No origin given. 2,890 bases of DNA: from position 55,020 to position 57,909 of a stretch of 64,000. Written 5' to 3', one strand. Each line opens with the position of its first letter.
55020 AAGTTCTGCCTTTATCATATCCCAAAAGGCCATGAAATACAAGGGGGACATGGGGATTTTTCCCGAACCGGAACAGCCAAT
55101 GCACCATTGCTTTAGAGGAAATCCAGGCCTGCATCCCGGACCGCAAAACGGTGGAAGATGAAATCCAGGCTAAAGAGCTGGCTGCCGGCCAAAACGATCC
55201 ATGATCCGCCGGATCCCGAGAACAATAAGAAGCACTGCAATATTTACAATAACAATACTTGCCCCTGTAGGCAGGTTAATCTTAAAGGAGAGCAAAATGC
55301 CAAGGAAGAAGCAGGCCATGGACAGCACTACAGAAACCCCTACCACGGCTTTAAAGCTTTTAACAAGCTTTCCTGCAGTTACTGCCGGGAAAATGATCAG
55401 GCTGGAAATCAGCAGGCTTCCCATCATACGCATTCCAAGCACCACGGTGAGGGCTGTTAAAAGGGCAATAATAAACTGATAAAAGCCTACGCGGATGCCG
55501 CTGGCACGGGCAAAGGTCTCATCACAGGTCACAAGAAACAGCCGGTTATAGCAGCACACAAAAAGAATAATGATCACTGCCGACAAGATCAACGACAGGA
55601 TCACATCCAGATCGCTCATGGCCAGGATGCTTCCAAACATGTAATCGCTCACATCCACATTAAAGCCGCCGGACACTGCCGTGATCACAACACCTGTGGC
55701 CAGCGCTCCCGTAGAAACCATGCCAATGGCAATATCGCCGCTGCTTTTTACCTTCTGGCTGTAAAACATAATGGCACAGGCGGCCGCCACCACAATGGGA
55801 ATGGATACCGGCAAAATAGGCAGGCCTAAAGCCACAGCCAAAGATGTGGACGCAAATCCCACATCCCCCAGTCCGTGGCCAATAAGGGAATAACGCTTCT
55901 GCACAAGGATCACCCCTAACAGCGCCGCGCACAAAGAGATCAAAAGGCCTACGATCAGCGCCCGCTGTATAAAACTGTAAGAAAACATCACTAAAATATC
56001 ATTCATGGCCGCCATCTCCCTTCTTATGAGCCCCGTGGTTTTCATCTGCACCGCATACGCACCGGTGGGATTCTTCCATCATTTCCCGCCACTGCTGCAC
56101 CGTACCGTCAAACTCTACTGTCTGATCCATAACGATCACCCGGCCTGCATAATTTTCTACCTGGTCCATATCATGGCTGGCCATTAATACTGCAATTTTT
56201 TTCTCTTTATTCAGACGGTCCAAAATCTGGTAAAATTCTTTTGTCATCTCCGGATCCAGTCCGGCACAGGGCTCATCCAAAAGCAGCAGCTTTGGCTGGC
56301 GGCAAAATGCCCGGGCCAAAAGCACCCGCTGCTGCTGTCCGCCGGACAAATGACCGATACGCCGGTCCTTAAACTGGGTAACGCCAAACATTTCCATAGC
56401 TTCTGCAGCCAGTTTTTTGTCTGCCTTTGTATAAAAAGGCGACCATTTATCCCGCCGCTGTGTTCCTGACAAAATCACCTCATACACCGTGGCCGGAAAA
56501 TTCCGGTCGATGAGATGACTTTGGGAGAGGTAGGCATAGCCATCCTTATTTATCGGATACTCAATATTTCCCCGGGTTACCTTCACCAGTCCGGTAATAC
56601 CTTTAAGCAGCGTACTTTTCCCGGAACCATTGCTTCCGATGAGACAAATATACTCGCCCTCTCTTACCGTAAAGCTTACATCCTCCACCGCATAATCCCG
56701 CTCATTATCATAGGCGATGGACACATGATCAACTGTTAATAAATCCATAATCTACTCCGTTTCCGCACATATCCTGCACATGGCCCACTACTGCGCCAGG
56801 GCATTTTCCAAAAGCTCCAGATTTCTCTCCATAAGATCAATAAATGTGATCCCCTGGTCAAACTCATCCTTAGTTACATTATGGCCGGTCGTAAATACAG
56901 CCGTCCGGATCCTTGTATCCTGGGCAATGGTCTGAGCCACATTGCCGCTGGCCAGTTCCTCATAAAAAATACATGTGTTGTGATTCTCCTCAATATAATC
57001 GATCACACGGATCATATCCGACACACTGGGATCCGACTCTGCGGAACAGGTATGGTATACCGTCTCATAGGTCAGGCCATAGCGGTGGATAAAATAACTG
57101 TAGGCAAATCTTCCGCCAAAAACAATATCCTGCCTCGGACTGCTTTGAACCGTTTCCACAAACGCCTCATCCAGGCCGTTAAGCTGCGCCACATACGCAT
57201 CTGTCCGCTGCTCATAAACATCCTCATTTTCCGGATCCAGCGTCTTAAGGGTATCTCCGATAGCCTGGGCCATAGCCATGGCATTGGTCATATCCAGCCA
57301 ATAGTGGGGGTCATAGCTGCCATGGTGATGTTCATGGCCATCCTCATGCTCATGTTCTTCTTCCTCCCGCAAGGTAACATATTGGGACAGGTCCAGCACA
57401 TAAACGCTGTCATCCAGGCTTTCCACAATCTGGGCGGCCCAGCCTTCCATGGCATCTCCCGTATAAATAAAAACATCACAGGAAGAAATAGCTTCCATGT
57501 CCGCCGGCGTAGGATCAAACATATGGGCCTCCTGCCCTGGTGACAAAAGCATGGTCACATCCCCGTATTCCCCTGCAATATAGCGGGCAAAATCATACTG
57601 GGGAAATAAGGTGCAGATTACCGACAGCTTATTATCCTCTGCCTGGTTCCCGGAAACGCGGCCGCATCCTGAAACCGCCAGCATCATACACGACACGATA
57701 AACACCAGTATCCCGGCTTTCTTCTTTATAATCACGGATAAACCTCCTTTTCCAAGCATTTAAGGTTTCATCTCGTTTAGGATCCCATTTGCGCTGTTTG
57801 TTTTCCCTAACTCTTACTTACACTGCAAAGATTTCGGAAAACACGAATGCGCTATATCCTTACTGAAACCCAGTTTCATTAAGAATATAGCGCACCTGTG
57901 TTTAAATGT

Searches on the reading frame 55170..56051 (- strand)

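Call 62: search_protein_families(library=pfam, proteins=[window:55170-56051:-], max_evalue=0.00001)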
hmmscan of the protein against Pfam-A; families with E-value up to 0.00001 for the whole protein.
window:55170-56051:- (293 aa): 1 family
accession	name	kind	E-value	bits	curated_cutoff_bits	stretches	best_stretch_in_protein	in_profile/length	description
PF00950.22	ABC-3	-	3.6e-52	177.9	20.1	1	24-278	1-255/258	ABC 3 transport family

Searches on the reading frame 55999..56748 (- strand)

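Call 62: search_protein_families(library=pfam, proteins=[window:55999-56748:-], max_evalue=0.00001)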
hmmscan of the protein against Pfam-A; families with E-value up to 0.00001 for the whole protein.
window:55999-56748:- (249 aa): 3 families
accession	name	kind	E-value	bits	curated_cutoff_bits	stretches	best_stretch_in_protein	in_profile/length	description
PF00005.33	ABC_tran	-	7.5e-31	108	25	1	22-162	2-137/137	ABC transporter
PF13304.12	AAA_21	-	3.9e-14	53.8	27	1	130-193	234-299/304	AAA domain, putative AbiEii toxin, Type IV TA system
PF02463.25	SMC_N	-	5.9e-08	32.9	40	1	15-200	9-205/220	RecF/RecN/SMC N terminal domain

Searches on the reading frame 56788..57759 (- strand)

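Call 62: search_protein_families(library=pfam, proteins=[window:56788-57759:-], max_evalue=0.00001)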
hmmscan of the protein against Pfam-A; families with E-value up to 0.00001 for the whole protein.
window:56788-57759:- (323 aa): 1 family
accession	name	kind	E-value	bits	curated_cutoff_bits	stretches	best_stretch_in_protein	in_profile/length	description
PF01297.22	ZnuA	-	1e-74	251.8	29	1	47-320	1-263/263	Zinc-uptake complex component A periplasmic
